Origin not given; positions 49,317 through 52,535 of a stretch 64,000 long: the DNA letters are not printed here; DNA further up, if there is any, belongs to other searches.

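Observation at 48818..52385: Split gingipain-type protease: a C25 peptidase with T9SS sorting domain followed by a separately encoded, secreted propeptide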

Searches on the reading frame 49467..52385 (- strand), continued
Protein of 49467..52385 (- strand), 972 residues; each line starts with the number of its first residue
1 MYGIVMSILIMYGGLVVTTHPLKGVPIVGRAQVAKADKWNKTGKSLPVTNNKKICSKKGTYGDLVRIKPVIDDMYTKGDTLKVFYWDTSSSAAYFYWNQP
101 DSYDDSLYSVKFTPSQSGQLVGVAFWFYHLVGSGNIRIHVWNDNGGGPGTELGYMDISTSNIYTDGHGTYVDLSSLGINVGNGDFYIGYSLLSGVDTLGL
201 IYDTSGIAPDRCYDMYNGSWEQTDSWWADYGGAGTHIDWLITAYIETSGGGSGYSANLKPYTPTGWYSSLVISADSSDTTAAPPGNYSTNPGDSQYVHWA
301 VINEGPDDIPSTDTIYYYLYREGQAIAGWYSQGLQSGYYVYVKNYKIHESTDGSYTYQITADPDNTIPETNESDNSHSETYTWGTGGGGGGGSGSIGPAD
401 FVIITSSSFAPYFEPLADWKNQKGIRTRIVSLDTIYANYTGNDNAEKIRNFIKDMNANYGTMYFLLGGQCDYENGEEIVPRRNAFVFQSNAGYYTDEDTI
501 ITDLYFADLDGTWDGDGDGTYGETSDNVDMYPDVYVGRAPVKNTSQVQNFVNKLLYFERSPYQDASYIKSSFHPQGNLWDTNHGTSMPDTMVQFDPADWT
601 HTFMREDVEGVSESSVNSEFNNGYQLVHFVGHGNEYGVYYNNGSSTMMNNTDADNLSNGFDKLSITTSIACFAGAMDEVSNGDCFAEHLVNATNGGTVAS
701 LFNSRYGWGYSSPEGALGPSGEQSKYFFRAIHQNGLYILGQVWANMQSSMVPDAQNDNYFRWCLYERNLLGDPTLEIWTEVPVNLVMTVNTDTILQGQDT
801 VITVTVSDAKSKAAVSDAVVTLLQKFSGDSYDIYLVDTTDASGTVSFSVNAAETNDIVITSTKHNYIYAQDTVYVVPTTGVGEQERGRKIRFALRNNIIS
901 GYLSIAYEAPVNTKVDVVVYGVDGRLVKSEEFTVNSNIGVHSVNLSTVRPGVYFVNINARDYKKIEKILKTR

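Call 18: find_encoding_contigs(protein=P0023, flank=6000, max_places=2)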
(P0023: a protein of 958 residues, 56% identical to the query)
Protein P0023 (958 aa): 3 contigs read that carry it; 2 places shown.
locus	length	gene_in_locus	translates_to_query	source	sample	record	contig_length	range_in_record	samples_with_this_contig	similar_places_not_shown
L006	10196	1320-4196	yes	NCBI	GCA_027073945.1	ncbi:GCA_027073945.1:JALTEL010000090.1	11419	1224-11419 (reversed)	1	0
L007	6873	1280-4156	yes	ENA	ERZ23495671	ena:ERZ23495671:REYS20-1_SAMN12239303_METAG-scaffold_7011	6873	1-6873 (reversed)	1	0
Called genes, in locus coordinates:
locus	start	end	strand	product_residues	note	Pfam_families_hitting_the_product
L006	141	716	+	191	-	PF00814:TsaD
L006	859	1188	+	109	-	-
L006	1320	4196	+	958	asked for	PF07705:CARDB, PF01364:Peptidase_C25, PF18962:Por_Secre_tail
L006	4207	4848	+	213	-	PF08126:Propeptide_C25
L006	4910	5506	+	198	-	-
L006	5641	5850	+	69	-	PF06902:Fer4_19 (weak), PF13459:Fer4_15, PF13370:Fer4_13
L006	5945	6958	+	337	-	PF01018:GTP1_OBG, PF01926:MMR_HSR1, PF02421:FeoB_N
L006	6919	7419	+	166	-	PF02985:HEAT (faint), PF13646:HEAT_2 (weak)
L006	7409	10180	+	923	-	PF17757:UvrB_inter, PF02559:CarD_TRCF_RID, PF00270:DEAD, PF04851:ResIII, PF00271:Helicase_C, PF03461:TRCF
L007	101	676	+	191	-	PF00814:TsaD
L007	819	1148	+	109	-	-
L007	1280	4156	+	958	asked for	PF07705:CARDB, PF01364:Peptidase_C25, PF18962:Por_Secre_tail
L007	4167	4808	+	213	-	PF08126:Propeptide_C25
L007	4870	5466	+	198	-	-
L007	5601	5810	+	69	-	PF06902:Fer4_19 (weak), PF13459:Fer4_15, PF13370:Fer4_13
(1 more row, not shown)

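Call 24: find_encoding_contigs(protein=P0027, flank=5000, max_places=2)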
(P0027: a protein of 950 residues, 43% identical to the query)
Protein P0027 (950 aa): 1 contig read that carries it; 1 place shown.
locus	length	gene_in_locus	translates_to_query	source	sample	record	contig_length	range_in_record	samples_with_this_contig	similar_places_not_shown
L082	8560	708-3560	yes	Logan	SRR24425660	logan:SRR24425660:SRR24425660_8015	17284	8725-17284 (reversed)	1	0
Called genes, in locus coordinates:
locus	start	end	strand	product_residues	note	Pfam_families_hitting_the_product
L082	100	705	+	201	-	PF08126:Propeptide_C25 (faint)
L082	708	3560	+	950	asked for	PF07705:CARDB (weak), PF01364:Peptidase_C25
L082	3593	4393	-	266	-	PF00795:CN_hydrolase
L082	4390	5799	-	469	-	PF18962:Por_Secre_tail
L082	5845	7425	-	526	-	-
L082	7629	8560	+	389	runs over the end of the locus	-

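Call 25: find_encoding_contigs(protein=P0029, flank=5000, max_places=2)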
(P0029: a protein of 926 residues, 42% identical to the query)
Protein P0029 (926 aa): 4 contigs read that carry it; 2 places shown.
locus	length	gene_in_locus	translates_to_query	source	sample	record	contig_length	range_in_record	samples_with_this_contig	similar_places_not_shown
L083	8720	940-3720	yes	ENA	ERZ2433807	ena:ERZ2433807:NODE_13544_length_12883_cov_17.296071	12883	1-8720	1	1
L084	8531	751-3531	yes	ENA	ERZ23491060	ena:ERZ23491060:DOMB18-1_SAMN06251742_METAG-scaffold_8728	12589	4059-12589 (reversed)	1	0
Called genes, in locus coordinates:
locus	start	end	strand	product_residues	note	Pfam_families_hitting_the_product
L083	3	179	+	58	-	?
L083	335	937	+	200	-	-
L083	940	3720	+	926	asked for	PF07705:CARDB, PF01364:Peptidase_C25, PF18962:Por_Secre_tail (weak)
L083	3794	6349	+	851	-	-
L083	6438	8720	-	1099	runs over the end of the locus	PF00990:GGDEF, PF01637:ATPase_2 (weak), PF13191:AAA_16, PF13401:AAA_22 (weak), PF13424:TPR_12, PF13424:TPR_12, PF17874:TPR_MalT, PF13424:TPR_12, +11 more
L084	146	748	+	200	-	-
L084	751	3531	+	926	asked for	PF07705:CARDB, PF01364:Peptidase_C25, PF18962:Por_Secre_tail (weak)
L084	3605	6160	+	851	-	-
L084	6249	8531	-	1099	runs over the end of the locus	PF00990:GGDEF, PF01637:ATPase_2 (weak), PF13191:AAA_16, PF13401:AAA_22 (weak), PF13424:TPR_12, PF13424:TPR_12, PF17874:TPR_MalT, PF13424:TPR_12, +11 more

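Call 26: search_protein_families(library=pfam, proteins=[P0030, P0031, P0024, P0025, P0028, P0034], max_evalue=0.001)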
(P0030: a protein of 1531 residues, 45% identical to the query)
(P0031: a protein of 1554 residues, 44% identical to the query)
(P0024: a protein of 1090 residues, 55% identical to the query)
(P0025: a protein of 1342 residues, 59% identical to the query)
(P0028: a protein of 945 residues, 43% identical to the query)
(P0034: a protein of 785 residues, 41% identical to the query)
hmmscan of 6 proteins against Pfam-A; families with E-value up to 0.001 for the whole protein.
P0030 (1531 aa): 5 families
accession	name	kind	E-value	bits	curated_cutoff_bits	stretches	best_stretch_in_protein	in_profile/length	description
PF01364.23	Peptidase_C25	-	2.8e-56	191.8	23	1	875-1251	1-373/374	Peptidase family C25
PF07705.17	CARDB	-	9.4e-19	67.9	22.7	2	773-855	19-100/101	CARDB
PF08126.16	Propeptide_C25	-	9.6e-10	38.3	22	1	37-178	42-181/205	Propeptide_C25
PF00431.26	CUB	-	9.6e-06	26.3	21.4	0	516-602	16-108/110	CUB domain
PF18962.6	Por_Secre_tail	-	3.5e-05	24.4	27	1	1462-1529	10-75/75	Secretion system C-terminal sorting domain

P0031 (1554 aa): 9 families
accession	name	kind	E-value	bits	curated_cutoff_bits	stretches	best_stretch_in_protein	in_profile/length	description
PF01364.23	Peptidase_C25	-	3.1e-54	185.1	23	1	879-1254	1-372/374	Peptidase family C25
PF07705.17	CARDB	-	2.5e-15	57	22.7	1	774-860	15-100/101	CARDB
PF13860.13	FlgD_ig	-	3.7e-10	40.1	27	1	1490-1538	24-72/79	FlgD Ig-like domain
PF08126.16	Propeptide_C25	-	1.2e-07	31.5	22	1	37-177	39-178/205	Propeptide_C25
PF13585.12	CHU_C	-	4e-05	24.1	27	1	1489-1549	27-81/86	CHU_C Type IX secretion signal domain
PF02369.22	Big_1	-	4.2e-05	24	34.9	1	1280-1337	19-80/93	Bacterial Ig-like domain (group 1)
PF13620.12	CarboxypepD_reg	-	0.00033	21.4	32.3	0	1283-1337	3-56/82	Carboxypeptidase regulatory-like domain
PF18962.6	Por_Secre_tail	-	0.00035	21.3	27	0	1464-1551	3-74/75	Secretion system C-terminal sorting domain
PF17789.7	MG4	-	0.0007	20.2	24.7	0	1277-1338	13-74/95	Macroglobulin domain MG4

P0024 (1090 aa): 3 families
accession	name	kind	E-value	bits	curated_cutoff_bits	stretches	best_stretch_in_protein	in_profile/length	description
PF01364.23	Peptidase_C25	-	1.8e-62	212.2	23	1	527-901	1-373/374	Peptidase family C25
PF07705.17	CARDB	-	3.8e-20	72.4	22.7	2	420-508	13-100/101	CARDB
PF18962.6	Por_Secre_tail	-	3.3e-06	27.7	27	1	1021-1086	8-73/75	Secretion system C-terminal sorting domain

P0025 (1342 aa): 6 families
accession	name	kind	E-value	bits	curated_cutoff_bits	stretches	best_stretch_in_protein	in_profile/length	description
PF01364.23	Peptidase_C25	-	3.5e-54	184.9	23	1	689-1063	1-373/374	Peptidase family C25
PF07705.17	CARDB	-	5.2e-17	62.3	22.7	2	578-669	10-100/101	CARDB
PF18962.6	Por_Secre_tail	-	2.6e-09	37.7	27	1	1272-1339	10-74/75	Secretion system C-terminal sorting domain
PF13860.13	FlgD_ig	-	0.0001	22.7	27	0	1274-1328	14-74/79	FlgD Ig-like domain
PF00431.26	CUB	-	0.00011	22.9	21.4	0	327-414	18-108/110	CUB domain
PF03785.20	Peptidase_C25_C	-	0.00057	20.1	25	0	1069-1150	1-73/79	Peptidase family C25, C terminal ig-like domain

P0028 (945 aa): 4 families
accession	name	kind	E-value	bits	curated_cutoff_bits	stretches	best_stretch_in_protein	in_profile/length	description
PF01364.23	Peptidase_C25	-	1.2e-56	193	23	1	382-761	1-373/374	Peptidase family C25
PF07705.17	CARDB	-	2.1e-09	37.9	22.7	1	282-364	19-100/101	CARDB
PF18962.6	Por_Secre_tail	-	0.00028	21.6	27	1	885-943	16-74/75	Secretion system C-terminal sorting domain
PF00630.25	Filamin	-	0.00077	20.7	26.9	0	910-938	59-87/93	Filamin/ABP280 repeat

P0034 (785 aa): 6 families
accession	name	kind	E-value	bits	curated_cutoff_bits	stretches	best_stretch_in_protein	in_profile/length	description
PF01364.23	Peptidase_C25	-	2.1e-62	211.9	23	1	221-589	1-373/374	Peptidase family C25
PF08126.16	Propeptide_C25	-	2.2e-15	56.8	22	1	40-193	48-195/205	Propeptide_C25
PF13860.13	FlgD_ig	-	3.9e-10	40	27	1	714-771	17-75/79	FlgD Ig-like domain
PF18962.6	Por_Secre_tail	-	2.4e-07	31.4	27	1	702-781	3-74/75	Secretion system C-terminal sorting domain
PF03785.20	Peptidase_C25_C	-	3.9e-07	30.3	25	1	595-674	1-74/79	Peptidase family C25, C terminal ig-like domain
PF13585.12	CHU_C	-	0.00014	22.3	27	1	694-773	6-75/86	CHU_C Type IX secretion signal domain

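Call 29: find_encoding_contigs(protein=P0025, flank=5000, max_places=1)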
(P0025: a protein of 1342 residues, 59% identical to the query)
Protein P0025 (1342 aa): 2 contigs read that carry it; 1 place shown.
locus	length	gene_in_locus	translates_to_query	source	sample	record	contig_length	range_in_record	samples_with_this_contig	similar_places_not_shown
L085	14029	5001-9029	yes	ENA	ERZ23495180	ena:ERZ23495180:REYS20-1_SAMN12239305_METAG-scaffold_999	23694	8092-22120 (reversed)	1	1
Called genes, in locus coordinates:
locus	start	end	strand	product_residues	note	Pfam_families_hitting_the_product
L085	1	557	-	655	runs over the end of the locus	PF03968:LptD_N (weak), PF19838:LptD_2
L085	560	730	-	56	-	PF04977:DivIC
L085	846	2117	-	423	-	PF03952:Enolase_N, PF00113:Enolase_C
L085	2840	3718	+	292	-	PF02899:Phage_int_SAM_1, PF13495:Phage_int_SAM_4, PF00589:Phage_integrase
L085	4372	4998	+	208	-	PF08126:Propeptide_C25 (weak)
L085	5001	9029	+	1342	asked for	PF07705:CARDB, PF01364:Peptidase_C25, PF18962:Por_Secre_tail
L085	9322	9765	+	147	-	PF01035:DNA_binding_1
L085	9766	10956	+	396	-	PF01098:FTSW_RODA_SPOVE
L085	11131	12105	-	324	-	PF02568:ThiI, PF03054:tRNA_Me_trans (weak), PF18297:NFACT-R_2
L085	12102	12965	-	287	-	PF12838:Fer4_7 (faint), PF14697:Fer4_21 (faint), PF12837:Fer4_6 (faint), PF13484:Fer4_16 (faint), PF12801:Fer4_5, PF13237:Fer4_10 (weak), PF13187:Fer4_9 (weak), PF00037:Fer4 (weak)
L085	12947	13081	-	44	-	-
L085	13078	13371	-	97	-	-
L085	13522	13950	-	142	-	PF04246:RseC_MucC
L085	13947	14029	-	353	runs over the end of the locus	PF00586:AIRS, PF02769:AIRS_C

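Call 30: find_encoding_contigs(protein=P0024, flank=5000, max_places=1)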
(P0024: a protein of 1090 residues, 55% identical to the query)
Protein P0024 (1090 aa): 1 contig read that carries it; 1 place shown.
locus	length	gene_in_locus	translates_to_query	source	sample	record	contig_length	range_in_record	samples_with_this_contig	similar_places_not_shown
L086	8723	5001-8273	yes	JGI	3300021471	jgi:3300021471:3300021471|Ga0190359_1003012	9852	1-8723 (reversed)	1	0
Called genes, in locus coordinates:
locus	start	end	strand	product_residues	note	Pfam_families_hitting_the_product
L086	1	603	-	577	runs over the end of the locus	?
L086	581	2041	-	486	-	PF01979:Amidohydro_1, PF07969:Amidohydro_3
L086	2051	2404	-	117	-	PF04430:DUF498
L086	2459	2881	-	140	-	PF02367:TsaE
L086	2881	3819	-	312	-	PF01435:Peptidase_M48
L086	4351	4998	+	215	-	-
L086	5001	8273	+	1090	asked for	PF07705:CARDB, PF01364:Peptidase_C25, PF18962:Por_Secre_tail (weak)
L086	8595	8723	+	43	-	?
